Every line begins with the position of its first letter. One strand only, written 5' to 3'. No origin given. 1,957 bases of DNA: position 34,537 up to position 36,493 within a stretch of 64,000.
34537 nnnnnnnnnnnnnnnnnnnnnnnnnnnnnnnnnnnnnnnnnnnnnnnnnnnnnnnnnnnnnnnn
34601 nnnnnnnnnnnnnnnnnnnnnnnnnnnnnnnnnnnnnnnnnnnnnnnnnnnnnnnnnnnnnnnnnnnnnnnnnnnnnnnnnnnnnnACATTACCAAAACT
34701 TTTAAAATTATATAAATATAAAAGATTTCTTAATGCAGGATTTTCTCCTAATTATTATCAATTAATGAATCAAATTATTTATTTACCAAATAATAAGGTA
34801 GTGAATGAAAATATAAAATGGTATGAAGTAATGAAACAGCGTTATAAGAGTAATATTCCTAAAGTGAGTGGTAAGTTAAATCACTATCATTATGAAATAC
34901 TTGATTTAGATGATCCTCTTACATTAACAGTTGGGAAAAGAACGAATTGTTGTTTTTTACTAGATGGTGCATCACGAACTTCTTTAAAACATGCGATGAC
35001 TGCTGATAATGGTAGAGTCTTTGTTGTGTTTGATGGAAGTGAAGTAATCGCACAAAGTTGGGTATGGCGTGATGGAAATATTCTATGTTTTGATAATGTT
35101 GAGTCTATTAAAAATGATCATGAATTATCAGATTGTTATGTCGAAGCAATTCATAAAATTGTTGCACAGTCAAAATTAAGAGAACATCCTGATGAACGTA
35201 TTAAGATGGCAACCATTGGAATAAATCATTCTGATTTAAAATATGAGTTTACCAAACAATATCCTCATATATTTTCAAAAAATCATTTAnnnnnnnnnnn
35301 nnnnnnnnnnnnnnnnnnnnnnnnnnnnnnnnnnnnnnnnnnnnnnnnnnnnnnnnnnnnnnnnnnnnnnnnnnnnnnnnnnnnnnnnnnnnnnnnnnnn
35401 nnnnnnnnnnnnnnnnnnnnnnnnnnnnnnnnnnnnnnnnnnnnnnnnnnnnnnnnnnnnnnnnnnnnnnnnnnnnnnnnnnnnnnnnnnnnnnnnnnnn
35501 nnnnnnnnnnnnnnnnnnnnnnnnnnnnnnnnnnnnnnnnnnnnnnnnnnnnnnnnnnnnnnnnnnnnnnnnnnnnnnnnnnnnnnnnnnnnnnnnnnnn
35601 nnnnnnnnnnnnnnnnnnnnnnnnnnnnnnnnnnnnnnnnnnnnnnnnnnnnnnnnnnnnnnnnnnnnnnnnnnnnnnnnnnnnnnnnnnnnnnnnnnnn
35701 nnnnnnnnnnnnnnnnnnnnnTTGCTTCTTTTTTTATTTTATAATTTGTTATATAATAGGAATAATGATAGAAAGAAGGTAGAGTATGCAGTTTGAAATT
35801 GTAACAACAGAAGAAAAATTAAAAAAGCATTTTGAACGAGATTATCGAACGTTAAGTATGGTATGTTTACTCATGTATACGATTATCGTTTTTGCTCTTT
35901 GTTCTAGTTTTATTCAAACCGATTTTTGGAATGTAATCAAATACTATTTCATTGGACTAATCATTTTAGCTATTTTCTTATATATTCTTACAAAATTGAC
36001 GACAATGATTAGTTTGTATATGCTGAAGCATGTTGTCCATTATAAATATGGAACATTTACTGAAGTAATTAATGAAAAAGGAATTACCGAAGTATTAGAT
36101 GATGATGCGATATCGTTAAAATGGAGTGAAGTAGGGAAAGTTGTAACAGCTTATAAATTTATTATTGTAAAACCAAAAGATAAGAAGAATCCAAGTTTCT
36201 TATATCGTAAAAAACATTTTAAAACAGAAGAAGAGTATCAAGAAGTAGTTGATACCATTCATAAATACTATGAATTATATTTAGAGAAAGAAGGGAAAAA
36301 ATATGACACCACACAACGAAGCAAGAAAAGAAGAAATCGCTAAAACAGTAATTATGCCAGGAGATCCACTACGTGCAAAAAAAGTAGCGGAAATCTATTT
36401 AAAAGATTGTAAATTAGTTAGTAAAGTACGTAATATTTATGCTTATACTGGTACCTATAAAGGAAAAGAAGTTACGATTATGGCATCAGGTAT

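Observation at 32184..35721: Orphan two-gene operon: ankyrin-repeat protein plus 943-aa protein of no recognisable family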

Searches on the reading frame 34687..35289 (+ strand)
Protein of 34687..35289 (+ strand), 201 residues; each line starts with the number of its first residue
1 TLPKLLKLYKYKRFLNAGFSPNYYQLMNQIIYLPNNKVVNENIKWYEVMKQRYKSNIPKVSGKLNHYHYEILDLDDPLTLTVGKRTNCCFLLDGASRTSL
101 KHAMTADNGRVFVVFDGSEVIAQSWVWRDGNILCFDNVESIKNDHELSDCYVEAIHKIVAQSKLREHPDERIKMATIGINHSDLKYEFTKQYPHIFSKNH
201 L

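Call 48: search_dna_similar(query=window:34687-35289:+, collection=plasmids, mode=protein, max_evalue=0.01, max_rows=25)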
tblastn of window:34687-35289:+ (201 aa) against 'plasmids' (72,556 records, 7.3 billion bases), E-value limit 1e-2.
No match.
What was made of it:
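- Tried and rejected: Plasmids: tblastn of the core against PLSDB plasmids gave no match (call 48).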

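Call 49: search_dna_similar(query=window:34687-35289:+, collection=phages, mode=protein, max_evalue=0.01, max_rows=25)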
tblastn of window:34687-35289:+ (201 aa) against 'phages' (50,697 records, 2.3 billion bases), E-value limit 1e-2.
Records with a match: 3; places in all: 3; records where one place covers at least 80% of the query: 0.
Best place of each record, by identity: <60% 3.
By first word of the organism name: Microcystis 2; Cyanophage 1.
By host as written in the record: Microcystis aeruginosa 2; Cyanobacteria 1.
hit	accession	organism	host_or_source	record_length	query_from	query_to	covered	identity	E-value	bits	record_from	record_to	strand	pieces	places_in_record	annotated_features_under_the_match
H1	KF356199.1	Microcystis phage MaMV-DC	Microcystis aeruginosa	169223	71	178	54%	31.5%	2e-5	50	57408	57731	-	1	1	hypothetical protein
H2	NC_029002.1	Microcystis phage MaMV-DC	Microcystis aeruginosa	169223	71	178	54%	31.5%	2e-5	50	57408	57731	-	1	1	hypothetical protein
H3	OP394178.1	Cyanophage MaMV-DH01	Cyanobacteria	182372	71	178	54%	31.5%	2e-5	50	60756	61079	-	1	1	hypothetical protein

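Call 52: get_annotated_region(hit=H2, flank=6000)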
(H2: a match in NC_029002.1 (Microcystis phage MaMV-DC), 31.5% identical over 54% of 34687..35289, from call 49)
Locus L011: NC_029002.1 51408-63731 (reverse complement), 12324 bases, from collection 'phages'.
description: Microcystis phage MaMV-DC, complete genome.
organism: Microcystis phage MaMV-DC (NCBI taxid 1357715)
taxonomy: Viruses; Duplodnaviria; Heunggongvirae; Uroviricota; Caudoviricetes; Fukuivirus; Fukuivirus MVDC
host: Microcystis aeruginosa; source: -; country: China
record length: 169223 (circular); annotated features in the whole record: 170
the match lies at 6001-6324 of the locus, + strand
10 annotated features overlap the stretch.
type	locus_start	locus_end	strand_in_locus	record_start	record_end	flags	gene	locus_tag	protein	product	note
CDS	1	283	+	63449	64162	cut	-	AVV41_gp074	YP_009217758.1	hypothetical protein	ORF74L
CDS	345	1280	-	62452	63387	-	-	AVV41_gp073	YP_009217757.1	hypothetical protein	ORF73R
CDS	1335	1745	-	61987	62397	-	-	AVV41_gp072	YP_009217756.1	hypothetical protein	ORF72R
CDS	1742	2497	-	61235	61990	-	-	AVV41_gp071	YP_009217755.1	endolysin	ORF71R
CDS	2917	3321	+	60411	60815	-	-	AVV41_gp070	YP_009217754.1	hypothetical protein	ORF70L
CDS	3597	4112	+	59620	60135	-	-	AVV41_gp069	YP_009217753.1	hypothetical protein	ORF69L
CDS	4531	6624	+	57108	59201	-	-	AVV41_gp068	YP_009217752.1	hypothetical protein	ORF68L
CDS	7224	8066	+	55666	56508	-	-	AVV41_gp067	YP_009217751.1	hypothetical protein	ORF67L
CDS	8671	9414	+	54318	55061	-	-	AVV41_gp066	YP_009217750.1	hypothetical protein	ORF66L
CDS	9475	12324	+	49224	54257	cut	-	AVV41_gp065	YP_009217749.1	hypothetical protein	ORF65L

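Call 54: search_protein_families(library=pfam, proteins=[L011:4531-6624:+], max_evalue=0.01)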
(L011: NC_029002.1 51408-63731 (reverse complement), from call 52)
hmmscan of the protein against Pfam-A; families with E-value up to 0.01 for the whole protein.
L011:4531-6624:+ (697 aa): 0 families

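Call 91: search_solved_structures(query=A3, max_evalue=10, show_alignments=3)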
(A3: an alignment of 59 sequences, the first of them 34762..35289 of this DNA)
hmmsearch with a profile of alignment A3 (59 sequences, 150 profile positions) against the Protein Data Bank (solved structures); distinct sequences matched with E-value up to 10: 0.
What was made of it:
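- On GNAT superfamily: The 59-sequence core profile finds nothing in PDB sequences at E<=10 (call 91).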

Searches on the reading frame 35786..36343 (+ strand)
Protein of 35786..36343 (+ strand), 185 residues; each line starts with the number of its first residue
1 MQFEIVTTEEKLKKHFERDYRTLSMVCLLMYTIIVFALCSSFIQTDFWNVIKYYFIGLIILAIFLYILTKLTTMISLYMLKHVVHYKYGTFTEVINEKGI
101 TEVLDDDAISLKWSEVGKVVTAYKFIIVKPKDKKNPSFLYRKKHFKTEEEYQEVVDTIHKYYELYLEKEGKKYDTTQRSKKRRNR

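Call 3: search_protein_families(library=pfam, proteins=[window:35786-36343:+], max_evalue=1)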
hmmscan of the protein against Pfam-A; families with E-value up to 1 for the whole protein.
window:35786-36343:+ (185 aa): 3 families
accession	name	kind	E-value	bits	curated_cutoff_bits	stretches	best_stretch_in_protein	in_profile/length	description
PF19174.5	DUF5856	-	0.058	14.9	34.6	1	143-181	9-47/94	Family of unknown function (DUF5856)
PF05297.16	Herpes_LMP1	-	0.45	10.1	26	1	25-73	82-132/386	Herpesvirus latent membrane protein 1 (LMP1)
PF07916.16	TraG_N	-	0.6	9.4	36.1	1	18-72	25-81/462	TraG-like protein, N-terminal region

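Call 4: search_protein_families(library=padloc, proteins=[window:35786-36343:+], max_evalue=1)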
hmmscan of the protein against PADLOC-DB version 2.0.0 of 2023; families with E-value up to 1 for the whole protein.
window:35786-36343:+ (185 aa): 0 families

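Call 6: search_protein_families(library=ncbifam, proteins=[window:35786-36343:+], max_evalue=1)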
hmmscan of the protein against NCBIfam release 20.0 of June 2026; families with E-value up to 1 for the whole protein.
window:35786-36343:+ (185 aa): 1 family
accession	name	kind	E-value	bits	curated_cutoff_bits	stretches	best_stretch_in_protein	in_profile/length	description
NF033887.1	conj_TraX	equivalog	0.088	12.4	100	1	8-92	62-152/163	conjugal transfer protein TraX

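Call 7: search_protein_families(library=phrogs, proteins=[window:35786-36343:+], max_evalue=1)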
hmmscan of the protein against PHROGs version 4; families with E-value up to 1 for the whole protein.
window:35786-36343:+ (185 aa): 2 families
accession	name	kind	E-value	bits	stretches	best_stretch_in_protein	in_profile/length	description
phrog_22544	-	unknown function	0.22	11.6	1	59-166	183-285/376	-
phrog_38687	-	unknown function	0.87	10.1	0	24-67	43-88/180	-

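Call 105: find_homologous_proteins(query=window:35786-36343:+, max_evalue=0.001)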
Query window:35786-36343:+ (185 aa): 11 proteins with E <= 0.001 among 71 candidates.
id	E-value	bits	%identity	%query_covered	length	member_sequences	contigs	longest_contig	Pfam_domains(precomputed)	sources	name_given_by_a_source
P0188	1.1e-107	376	95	100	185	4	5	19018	-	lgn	-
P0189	9.6e-97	340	84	100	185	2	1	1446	-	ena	-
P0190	3.6e-95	335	84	100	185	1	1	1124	-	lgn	-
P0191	2.8e-70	254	67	93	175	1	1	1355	-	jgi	-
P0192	3.5e-68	247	67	93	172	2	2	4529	-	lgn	-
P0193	4.5e-66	240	69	93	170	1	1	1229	-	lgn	-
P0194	2.9e-64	234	65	93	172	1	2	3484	-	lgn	-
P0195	5.5e-64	233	66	93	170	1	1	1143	-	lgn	-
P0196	2.1e-63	231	63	93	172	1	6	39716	-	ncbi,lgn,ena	-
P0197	2.9e-60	221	57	93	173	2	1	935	-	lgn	-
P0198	1.7e-45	173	100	45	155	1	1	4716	PF07963.18,PF22434.2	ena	-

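Call 107: find_encoding_contigs(protein=P0196, flank=9000, max_places=2)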
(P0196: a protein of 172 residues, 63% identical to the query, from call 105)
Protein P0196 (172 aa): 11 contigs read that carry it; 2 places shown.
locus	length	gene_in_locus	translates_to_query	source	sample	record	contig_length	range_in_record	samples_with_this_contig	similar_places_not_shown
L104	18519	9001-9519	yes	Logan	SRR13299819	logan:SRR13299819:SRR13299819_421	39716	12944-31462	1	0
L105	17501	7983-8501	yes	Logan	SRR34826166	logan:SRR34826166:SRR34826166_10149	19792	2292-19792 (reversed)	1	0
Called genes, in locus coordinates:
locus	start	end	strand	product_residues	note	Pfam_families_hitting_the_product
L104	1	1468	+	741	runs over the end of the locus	PF23139:OB_YrrC, PF00580:UvrD-helicase (faint), PF14490:HHH_RecD2, PF13086:AAA_11 (weak), PF13245:AAA_19, PF13604:AAA_30, PF18335:SH3_13, PF13538:UvrD_C_2, +3 more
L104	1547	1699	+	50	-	-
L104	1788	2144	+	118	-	PF07963:N_methyl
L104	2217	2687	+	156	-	-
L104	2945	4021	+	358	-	PF02912:Phe_tRNA-synt_N, PF01409:tRNA-synt_2d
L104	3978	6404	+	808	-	PF01588:tRNA_bind, PF03483:B3_4, PF03484:B5, PF17759:tRNA_synthFbeta, PF03147:FDX-ACB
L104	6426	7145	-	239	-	PF07685:GATase_3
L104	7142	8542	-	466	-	PF08245:Mur_ligase_M, PF08353:MurT_C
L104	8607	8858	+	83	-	-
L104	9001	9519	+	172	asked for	-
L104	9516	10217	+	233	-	PF01048:PNP_UDP_1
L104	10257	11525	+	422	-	PF05193:Peptidase_M16_C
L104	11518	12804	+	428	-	PF00675:Peptidase_M16, PF05193:Peptidase_M16_C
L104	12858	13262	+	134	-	PF07963:N_methyl (weak)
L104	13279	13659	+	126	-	PF07963:N_methyl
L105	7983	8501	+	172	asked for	-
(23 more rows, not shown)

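Call 108: find_encoding_contigs(protein=P0192, flank=6000, max_places=2)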
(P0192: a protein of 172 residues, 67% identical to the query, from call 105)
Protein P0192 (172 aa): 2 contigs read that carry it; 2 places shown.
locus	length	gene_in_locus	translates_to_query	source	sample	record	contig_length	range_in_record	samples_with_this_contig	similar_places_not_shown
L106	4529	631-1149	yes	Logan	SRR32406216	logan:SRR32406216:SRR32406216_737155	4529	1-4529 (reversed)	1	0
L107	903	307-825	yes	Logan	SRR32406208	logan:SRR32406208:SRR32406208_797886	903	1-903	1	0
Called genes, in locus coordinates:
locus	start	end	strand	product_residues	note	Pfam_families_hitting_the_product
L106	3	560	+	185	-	?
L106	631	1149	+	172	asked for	-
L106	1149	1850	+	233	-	PF01048:PNP_UDP_1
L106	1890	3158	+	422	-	PF05193:Peptidase_M16_C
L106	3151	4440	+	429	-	PF00675:Peptidase_M16, PF05193:Peptidase_M16_C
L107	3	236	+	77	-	?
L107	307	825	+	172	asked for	-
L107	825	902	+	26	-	?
